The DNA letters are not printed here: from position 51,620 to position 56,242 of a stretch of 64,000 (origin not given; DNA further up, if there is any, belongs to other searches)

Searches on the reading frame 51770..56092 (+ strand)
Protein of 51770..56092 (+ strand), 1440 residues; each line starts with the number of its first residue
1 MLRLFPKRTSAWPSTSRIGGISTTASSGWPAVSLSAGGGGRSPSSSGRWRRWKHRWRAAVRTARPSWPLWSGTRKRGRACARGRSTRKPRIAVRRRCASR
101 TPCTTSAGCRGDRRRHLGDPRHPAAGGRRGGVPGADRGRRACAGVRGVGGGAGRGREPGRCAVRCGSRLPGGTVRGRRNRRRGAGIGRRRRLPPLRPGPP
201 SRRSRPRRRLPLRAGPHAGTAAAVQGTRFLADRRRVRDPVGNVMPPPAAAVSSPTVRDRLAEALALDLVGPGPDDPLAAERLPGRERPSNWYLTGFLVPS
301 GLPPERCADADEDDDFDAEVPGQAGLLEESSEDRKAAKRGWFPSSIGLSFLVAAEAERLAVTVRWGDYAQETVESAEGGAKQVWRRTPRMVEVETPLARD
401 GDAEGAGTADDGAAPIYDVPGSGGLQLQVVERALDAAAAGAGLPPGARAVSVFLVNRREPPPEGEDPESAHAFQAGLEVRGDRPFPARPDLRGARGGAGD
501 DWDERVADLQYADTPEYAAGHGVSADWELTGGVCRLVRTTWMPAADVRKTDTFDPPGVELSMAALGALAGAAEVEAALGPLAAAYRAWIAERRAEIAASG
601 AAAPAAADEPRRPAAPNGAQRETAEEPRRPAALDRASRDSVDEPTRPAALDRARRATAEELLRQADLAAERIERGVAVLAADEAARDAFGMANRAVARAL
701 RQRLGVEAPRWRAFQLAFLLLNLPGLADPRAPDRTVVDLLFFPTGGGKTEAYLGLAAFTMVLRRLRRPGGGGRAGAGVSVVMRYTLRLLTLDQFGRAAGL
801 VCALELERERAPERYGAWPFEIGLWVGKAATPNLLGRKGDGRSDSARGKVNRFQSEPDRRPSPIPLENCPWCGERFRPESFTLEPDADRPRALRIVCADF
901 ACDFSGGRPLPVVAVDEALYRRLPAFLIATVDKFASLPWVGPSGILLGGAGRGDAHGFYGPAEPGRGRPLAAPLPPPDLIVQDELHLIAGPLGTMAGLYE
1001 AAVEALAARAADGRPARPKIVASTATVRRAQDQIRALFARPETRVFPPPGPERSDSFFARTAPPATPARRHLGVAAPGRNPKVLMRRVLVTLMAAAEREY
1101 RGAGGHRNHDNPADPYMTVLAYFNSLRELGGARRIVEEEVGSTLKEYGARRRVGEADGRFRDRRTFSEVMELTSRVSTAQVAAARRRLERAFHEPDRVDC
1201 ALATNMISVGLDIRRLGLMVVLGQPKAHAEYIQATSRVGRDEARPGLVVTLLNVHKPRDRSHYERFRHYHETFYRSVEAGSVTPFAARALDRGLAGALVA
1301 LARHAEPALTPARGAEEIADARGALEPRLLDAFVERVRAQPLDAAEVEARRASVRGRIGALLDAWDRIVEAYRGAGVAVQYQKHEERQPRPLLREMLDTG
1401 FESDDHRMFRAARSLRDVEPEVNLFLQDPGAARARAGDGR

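Call 43: search_protein_families(library=pfam, proteins=[window:51770-56092:+], max_evalue=0.01)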
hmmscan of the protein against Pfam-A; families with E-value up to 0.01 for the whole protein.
window:51770-56092:+ (1440 aa): 1 family
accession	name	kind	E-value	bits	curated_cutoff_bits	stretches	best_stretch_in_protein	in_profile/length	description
PF00271.37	Helicase_C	-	2.4e-06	28.2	23.5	1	1183-1240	52-108/110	Helicase conserved C-terminal domain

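Call 51: search_protein_families(library=padloc, proteins=[window:51770-56092:+], max_evalue=0.00001)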
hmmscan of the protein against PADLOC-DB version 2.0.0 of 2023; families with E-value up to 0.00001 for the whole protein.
window:51770-56092:+ (1440 aa): 8 families
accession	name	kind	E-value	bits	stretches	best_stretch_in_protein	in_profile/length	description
PDLC02575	DrmA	-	1.1e-261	868.4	1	652-1429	50-831/837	DrmA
PDLC02568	DrmA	-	5.6e-214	710.3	1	835-1430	1-603/611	DrmA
PDLC02571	DrmA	-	1.8e-173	577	3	909-1423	767-1279/1282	DrmA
PDLC02567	DrmA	-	2.7e-152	506.8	1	680-1433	963-1729/1750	DrmA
PDLC02577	DrmA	-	2.4e-125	417.3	1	770-1426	6-676/697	DrmA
PDLC02576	DrmA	-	8.7e-56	187.3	2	663-1073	455-859/1235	DrmA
PDLC02574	DrmA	-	2.6e-47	159.1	1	1183-1429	22-255/269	DrmA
PDLC02573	DrmA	-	5.7e-06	22.6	0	1187-1269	785-865/1018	DrmA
